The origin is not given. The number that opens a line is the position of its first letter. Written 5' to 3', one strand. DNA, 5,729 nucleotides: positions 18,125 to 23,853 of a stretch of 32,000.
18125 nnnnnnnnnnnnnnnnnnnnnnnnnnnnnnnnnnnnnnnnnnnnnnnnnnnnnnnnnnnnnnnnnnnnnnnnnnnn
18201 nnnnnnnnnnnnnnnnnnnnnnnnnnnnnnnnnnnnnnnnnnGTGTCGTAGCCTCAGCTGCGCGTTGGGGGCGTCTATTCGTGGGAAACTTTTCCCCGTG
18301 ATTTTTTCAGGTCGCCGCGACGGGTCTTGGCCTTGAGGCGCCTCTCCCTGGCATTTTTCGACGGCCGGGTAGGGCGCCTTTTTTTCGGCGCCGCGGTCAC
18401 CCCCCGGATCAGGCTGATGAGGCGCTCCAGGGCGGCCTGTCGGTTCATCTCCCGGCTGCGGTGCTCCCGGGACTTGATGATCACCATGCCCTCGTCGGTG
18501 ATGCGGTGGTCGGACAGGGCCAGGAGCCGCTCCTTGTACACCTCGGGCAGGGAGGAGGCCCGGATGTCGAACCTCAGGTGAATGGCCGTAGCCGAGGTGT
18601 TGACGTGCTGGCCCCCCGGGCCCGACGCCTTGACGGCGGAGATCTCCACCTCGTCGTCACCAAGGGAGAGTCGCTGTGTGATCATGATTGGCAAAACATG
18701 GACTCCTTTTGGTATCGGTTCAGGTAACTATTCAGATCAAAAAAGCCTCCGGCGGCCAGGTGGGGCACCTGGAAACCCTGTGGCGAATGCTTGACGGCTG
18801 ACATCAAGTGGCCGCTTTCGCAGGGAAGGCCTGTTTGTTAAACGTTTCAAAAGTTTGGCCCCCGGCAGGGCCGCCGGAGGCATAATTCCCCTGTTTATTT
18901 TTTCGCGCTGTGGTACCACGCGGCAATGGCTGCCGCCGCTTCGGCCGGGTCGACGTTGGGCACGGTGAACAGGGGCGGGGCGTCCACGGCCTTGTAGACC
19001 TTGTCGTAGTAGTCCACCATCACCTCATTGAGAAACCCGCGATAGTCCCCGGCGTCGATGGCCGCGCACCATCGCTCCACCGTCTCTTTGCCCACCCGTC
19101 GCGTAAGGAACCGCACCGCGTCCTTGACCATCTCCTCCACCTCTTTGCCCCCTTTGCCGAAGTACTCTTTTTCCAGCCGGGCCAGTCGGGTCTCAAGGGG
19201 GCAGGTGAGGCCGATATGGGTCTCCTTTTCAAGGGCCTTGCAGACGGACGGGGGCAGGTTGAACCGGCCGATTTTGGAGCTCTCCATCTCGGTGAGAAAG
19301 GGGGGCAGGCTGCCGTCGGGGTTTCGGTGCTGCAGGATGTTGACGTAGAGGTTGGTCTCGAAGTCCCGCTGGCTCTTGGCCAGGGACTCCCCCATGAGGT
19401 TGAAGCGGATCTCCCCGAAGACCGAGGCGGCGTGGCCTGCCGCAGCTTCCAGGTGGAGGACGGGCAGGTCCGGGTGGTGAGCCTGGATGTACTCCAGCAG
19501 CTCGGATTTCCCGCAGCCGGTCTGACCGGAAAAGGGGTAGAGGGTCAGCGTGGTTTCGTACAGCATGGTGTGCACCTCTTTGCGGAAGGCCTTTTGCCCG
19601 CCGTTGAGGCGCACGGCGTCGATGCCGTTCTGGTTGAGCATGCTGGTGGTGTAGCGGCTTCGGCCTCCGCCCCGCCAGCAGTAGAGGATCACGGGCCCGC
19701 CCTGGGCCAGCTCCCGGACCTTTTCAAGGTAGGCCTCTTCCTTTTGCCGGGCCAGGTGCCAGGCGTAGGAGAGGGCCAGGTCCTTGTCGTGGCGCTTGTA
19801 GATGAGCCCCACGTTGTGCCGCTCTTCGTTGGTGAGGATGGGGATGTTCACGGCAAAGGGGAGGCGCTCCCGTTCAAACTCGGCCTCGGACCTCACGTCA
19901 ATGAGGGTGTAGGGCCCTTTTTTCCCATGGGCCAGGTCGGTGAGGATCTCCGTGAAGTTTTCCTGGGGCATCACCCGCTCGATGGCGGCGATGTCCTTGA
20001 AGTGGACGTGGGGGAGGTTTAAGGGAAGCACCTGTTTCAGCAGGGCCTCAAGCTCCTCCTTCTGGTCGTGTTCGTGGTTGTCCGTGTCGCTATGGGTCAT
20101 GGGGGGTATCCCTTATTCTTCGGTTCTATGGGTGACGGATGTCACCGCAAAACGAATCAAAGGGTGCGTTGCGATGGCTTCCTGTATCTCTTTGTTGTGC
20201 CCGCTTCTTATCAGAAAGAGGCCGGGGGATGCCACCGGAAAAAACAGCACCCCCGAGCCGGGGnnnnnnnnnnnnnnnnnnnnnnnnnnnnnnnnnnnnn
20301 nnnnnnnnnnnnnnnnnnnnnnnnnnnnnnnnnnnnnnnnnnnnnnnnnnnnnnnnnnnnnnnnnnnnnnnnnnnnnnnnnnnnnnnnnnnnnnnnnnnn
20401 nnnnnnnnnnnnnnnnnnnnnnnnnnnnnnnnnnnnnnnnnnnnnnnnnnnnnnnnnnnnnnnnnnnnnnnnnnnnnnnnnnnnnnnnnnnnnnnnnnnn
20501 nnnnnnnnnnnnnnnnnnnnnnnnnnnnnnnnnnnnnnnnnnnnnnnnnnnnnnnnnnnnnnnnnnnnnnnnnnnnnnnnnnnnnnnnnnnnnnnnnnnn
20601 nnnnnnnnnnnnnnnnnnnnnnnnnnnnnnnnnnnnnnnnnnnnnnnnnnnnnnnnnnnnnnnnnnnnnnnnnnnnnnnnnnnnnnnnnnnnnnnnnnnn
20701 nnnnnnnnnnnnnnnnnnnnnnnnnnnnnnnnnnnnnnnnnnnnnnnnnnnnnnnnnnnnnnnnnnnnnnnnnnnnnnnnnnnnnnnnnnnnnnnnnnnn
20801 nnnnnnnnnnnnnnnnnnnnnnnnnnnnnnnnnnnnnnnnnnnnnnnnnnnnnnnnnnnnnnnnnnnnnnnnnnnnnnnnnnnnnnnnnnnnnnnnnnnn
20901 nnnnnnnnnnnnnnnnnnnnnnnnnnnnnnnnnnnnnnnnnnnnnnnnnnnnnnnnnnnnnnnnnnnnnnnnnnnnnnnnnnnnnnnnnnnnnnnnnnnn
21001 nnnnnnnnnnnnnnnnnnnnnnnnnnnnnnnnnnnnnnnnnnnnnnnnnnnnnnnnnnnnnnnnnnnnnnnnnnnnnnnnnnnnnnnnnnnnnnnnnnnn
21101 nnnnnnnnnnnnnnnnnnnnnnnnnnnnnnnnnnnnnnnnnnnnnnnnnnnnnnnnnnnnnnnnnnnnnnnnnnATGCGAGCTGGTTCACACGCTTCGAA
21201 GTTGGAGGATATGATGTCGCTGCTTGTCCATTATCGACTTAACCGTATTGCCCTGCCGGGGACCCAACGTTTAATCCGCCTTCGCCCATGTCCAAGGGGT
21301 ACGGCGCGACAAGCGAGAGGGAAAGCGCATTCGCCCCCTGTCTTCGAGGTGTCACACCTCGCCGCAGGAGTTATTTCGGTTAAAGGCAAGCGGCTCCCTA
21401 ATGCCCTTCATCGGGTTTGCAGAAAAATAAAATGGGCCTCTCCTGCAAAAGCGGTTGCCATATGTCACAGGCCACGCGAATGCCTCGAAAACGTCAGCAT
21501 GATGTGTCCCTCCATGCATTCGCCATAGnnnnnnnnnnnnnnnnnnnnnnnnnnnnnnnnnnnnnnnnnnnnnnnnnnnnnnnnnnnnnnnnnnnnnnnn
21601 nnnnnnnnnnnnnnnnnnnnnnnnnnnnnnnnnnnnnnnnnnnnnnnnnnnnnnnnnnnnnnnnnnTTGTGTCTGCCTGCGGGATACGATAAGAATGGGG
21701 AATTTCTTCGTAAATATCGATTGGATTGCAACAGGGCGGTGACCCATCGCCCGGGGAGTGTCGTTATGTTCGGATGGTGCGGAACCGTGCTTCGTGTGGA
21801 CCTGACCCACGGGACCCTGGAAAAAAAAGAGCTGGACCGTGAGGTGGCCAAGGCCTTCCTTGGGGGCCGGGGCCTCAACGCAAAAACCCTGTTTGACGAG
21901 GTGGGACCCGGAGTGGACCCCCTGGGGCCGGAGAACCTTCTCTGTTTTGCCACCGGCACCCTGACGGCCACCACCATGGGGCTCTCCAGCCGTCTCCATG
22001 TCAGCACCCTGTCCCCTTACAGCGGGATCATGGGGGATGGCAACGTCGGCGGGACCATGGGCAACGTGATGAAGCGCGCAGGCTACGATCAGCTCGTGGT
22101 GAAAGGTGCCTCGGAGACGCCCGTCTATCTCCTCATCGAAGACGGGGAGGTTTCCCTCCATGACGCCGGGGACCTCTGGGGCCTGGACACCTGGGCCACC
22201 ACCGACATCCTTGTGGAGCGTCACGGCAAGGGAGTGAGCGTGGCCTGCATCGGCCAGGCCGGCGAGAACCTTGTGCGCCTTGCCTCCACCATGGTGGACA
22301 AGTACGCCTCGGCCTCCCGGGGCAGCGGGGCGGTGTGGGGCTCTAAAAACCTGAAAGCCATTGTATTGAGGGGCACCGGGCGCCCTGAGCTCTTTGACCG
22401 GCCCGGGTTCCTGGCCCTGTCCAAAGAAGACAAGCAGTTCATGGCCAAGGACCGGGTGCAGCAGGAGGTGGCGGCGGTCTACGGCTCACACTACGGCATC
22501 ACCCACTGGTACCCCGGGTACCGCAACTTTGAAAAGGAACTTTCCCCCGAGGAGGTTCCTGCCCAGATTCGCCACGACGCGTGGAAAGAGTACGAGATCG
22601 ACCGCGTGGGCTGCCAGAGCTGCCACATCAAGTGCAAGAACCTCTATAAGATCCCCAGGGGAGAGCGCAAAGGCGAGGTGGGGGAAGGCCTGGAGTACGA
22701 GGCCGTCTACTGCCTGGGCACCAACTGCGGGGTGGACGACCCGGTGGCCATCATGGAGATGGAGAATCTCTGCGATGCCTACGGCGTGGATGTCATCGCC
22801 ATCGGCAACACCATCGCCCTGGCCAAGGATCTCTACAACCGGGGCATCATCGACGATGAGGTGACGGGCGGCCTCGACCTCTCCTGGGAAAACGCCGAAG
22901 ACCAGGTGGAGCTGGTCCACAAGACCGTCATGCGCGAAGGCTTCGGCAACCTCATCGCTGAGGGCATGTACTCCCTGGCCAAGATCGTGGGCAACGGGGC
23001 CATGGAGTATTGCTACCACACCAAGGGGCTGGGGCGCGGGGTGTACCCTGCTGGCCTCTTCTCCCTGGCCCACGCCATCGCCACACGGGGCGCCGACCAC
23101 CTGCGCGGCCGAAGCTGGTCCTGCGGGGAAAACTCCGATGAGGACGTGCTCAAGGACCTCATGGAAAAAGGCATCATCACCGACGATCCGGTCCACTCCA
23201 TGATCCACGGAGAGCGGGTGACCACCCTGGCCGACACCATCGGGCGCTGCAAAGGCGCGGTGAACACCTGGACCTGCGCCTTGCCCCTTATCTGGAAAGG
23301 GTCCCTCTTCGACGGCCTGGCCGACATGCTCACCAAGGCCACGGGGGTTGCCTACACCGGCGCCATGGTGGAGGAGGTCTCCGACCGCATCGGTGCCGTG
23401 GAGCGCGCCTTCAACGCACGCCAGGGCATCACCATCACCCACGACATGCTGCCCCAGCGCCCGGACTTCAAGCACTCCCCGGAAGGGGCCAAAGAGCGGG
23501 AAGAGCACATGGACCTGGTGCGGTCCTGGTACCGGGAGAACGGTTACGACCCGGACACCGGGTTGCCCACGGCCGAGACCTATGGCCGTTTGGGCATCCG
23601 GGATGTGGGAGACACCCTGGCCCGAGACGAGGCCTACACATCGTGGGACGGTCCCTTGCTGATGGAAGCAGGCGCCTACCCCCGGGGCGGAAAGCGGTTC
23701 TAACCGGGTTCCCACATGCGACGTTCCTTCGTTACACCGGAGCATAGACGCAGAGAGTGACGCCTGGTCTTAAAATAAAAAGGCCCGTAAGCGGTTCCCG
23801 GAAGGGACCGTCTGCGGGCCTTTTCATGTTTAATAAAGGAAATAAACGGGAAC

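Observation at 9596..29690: Sixteen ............-anchored mosaic repeats, always in convergent pairs, fill 7 intergenic gaps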

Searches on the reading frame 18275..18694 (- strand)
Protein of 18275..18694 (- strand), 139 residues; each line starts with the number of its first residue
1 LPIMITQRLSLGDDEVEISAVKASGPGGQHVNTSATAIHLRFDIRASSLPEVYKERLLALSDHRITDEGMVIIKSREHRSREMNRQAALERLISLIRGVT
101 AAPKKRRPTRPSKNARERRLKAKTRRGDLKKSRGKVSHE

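Call 15: search_protein_families(library=pfam, proteins=[window:18275-18694:-])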
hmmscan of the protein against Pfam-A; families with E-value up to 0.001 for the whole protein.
window:18275-18694:- (139 aa): 1 family
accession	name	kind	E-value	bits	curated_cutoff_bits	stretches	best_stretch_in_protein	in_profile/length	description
PF00472.26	RF-1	-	1.3e-19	70.7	35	1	9-133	5-116/116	RF-1 domain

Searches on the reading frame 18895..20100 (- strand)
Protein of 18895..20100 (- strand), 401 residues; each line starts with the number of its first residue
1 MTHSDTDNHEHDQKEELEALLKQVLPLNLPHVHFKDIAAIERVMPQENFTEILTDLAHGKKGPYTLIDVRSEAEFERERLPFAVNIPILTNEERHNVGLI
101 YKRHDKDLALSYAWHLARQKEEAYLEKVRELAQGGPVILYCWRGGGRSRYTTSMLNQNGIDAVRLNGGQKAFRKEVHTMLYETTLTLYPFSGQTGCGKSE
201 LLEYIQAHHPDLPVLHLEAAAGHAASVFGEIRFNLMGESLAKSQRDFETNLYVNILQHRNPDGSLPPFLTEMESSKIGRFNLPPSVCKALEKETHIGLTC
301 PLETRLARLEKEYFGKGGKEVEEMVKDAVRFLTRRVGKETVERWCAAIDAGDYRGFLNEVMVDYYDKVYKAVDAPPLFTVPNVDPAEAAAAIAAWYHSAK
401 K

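Call 15: search_protein_families(library=pfam, proteins=[window:18895-20100:-])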
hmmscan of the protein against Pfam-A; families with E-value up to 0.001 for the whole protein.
window:18895-20100:- (401 aa): 1 family
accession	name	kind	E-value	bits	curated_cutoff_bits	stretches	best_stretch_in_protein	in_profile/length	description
PF00581.25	Rhodanese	-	2.9e-10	40.9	22.2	1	60-174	10-101/102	Rhodanese-like domain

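Call 80: find_homologous_proteins(query=window:18895-20100:-, max_evalue=1e-60)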
Query window:18895-20100:- (401 aa): 32 proteins with E <= 1e-60 among 8000 candidates.
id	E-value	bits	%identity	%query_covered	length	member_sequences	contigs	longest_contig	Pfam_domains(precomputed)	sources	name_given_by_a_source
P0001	1.1e-248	843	92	100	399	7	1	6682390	PF00581.26,PF26341.1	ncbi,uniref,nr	ncbi:tRNA 2-selenouridine(34) synthase MnmH [Desulfoluna spongiiphila]|uniref:tRNA 2-selenouridine(3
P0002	4.7e-234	795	87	100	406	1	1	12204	PF00581.26,PF26341.1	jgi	-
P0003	3.0e-221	753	83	98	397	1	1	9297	PF00581.26,PF26341.1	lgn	-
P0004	1.2e-213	728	79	99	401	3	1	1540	PF00581.26,PF26341.1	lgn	-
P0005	2.4e-210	717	79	98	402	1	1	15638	PF00581.26,PF26341.1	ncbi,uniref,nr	ncbi:tRNA 2-selenouridine(34) synthase MnmH [Desulfoluna sp.]|uniref:tRNA 2-selenouridine(34) syntha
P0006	3.8e-209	713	78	99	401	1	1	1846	PF00581.26,PF26341.1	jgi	-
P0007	6.9e-209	712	79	99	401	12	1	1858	PF00581.26,PF26341.1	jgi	-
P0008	2.1e-202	691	75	98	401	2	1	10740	PF00581.26,PF26341.1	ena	-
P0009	6.8e-192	656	73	97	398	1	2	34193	PF00581.26,PF26341.1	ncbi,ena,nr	ncbi:MAG: tRNA 2-selenouridine(34) synthase MnmH [Desulfobacterales bacterium]|nr:tRNA 2-selenouridi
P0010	5.7e-191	653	73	97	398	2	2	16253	PF00581.26,PF26341.1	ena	-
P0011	1.7e-190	651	71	99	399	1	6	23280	PF00581.26,PF26341.1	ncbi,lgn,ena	-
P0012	3.2e-125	436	52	97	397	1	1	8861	PF00581.26,PF26341.1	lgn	-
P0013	7.3e-115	402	49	97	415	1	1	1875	PF00581.26,PF26341.1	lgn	-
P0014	2.2e-112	394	51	90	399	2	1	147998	PF00581.26,PF26341.1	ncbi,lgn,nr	ncbi:tRNA 2-selenouridine(34) synthase MnmH [Desulfobotulus mexicanus]|nr:tRNA 2-selenouridine(34) s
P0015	1.7e-111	391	44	99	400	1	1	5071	PF00581.26,PF26341.1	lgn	-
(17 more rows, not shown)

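Call 81: find_encoding_contigs(protein=P0001, flank=10000, max_places=2)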
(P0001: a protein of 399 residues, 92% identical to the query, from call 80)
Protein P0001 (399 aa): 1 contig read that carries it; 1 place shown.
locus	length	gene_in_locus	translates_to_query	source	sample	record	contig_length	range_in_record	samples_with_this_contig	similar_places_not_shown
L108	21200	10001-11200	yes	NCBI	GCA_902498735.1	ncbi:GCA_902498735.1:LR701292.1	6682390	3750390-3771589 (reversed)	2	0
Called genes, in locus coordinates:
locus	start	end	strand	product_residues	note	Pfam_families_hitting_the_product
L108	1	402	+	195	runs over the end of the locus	PF00561:Abhydrolase_1, PF12146:Hydrolase_4 (faint), PF12697:Abhydrolase_6, PF08386:Abhydrolase_4 (weak)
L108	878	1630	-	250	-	PF00899:ThiF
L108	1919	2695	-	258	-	PF01026:TatD_DNase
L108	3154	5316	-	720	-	PF01926:MMR_HSR1, PF02421:FeoB_N, PF17910:FeoB_Cyto, PF07670:Gate, PF07664:FeoB_C, PF07670:Gate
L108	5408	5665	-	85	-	PF04023:FeoA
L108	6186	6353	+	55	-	PF12669:FeoB_associated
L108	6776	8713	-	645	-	PF02730:AFOR_N, PF01314:AFOR_C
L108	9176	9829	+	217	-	PF00596:Aldolase_II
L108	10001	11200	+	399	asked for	PF00581:Rhodanese, PF26341:AAA_SelU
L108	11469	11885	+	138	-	PF00472:RF-1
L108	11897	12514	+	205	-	PF03458:Gly_transporter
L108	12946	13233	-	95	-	PF12838:Fer4_7 (weak), PF13183:Fer4_8 (faint), PF13534:Fer4_17 (faint), PF14697:Fer4_21 (weak), PF13187:Fer4_9, PF13237:Fer4_10, PF00037:Fer4, PF12837:Fer4_6 (weak), +3 more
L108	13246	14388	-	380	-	PF03599:CdhD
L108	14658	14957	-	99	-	PF12802:MarR_2 (faint), PF12840:HTH_20, PF01022:HTH_5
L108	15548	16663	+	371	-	PF13433:Peripla_BP_5, PF13458:Peripla_BP_6, PF01094:ANF_receptor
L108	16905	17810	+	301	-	PF02653:BPD_transp_2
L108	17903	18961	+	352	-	-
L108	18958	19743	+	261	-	PF00005:ABC_tran, PF13304:AAA_21 (faint), PF12399:BCA_ABC_TP_C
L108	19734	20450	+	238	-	PF00005:ABC_tran, PF13304:AAA_21 (faint)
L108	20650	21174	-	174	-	PF03773:ArsP_1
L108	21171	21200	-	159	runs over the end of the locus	-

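Call 82: find_encoding_contigs(protein=P0002, flank=10000, max_places=2)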
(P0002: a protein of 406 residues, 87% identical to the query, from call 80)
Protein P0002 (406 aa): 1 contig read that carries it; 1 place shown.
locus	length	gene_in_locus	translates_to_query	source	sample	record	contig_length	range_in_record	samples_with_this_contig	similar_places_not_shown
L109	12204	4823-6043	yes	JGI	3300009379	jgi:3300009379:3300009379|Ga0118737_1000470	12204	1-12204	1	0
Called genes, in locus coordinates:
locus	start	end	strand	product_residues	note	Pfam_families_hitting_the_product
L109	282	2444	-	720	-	PF00009:GTP_EFTU (faint), PF01926:MMR_HSR1, PF02421:FeoB_N, PF09439:SRPRB (faint), PF17910:FeoB_Cyto, PF07670:Gate, PF07664:FeoB_C, PF07670:Gate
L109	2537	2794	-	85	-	PF04023:FeoA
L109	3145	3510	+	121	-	PF12669:FeoB_associated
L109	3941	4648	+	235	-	PF00596:Aldolase_II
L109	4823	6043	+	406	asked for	PF00581:Rhodanese, PF26341:AAA_SelU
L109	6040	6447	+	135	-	PF00472:RF-1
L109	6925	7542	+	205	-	PF03458:Gly_transporter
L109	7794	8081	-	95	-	PF13183:Fer4_8 (faint), PF13534:Fer4_17 (faint), PF14697:Fer4_21 (weak), PF13237:Fer4_10, PF00037:Fer4 (weak), PF12837:Fer4_6 (weak), PF12838:Fer4_7 (weak), PF13187:Fer4_9, +3 more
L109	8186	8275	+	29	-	-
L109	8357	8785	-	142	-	-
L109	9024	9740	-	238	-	PF09084:NMT1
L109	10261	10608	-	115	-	PF01042:Ribonuc_L-PSP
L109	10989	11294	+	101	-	-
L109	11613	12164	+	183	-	PF13505:OMP_b-brl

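Call 83: find_encoding_contigs(protein=P0005, flank=10000, max_places=2)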
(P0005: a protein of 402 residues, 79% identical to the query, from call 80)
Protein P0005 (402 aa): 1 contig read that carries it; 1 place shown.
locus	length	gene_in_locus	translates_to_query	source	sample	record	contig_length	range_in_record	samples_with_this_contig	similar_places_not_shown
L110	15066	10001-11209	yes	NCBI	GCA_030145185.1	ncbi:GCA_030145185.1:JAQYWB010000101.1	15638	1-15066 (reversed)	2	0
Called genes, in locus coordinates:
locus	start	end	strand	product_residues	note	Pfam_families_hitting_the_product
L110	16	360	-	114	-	-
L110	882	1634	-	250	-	PF00899:ThiF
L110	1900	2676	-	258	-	PF01026:TatD_DNase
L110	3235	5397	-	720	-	PF01926:MMR_HSR1, PF02421:FeoB_N, PF17910:FeoB_Cyto, PF07670:Gate, PF07664:FeoB_C, PF07670:Gate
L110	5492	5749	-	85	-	PF04023:FeoA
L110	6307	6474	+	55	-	PF12669:FeoB_associated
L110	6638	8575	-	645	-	PF02730:AFOR_N, PF01314:AFOR_C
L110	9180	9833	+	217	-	PF00596:Aldolase_II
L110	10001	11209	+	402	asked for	PF00581:Rhodanese, PF26341:AAA_SelU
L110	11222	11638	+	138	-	PF00472:RF-1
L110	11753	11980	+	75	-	-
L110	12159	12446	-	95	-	PF12838:Fer4_7 (weak), PF13183:Fer4_8 (faint), PF14697:Fer4_21 (weak), PF13237:Fer4_10, PF00037:Fer4, PF12837:Fer4_6 (weak), PF12838:Fer4_7, PF13187:Fer4_9, +5 more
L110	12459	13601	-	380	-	PF03599:CdhD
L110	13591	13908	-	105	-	PF12840:HTH_20, PF01022:HTH_5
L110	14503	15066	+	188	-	PF13433:Peripla_BP_5, PF13458:Peripla_BP_6, PF01094:ANF_receptor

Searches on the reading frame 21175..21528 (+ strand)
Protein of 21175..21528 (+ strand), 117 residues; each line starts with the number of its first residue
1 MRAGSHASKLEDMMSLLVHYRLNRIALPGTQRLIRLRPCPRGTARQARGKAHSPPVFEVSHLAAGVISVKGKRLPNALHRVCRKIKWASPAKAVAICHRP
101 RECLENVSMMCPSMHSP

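Call 16: search_protein_families(library=pfam, proteins=[window:21175-21528:+])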
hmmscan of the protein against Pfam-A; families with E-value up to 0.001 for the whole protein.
window:21175-21528:+ (117 aa): 0 families

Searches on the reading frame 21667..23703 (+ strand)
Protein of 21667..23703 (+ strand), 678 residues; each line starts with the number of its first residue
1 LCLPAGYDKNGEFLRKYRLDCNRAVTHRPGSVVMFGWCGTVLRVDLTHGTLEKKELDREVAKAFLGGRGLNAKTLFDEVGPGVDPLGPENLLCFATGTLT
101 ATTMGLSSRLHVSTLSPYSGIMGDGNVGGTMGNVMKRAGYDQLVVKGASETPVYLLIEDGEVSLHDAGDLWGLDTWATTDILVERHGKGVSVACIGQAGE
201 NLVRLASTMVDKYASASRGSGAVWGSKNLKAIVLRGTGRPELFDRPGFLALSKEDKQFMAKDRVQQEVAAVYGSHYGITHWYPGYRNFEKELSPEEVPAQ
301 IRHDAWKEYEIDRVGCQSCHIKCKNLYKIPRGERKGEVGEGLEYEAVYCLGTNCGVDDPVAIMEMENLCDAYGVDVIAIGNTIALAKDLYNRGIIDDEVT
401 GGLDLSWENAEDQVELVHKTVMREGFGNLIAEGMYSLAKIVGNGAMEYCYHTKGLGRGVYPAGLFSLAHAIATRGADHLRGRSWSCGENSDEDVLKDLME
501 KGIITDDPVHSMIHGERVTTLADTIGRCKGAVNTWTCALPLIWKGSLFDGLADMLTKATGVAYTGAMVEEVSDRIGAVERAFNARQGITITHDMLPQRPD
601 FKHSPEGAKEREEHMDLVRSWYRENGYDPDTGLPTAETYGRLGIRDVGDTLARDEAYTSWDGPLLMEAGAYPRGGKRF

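Call 66: search_protein_families(library=pfam, proteins=[window:21667-23703:+], max_evalue=0.01)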
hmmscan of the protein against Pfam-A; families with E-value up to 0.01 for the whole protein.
window:21667-23703:+ (678 aa): 3 families
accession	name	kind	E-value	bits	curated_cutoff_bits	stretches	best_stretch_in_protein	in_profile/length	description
PF01314.23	AFOR_C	-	2.3e-79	267.7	27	1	285-644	40-385/385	Aldehyde ferredoxin oxidoreductase, domains 2 & 3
PF02730.20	AFOR_N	-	6.4e-73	245.2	29.8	1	40-237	2-199/199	Aldehyde ferredoxin oxidoreductase, N-terminal domain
PF09851.14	SHOCT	-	0.0019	18.4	27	0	384-398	4-18/28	Short C-terminal domain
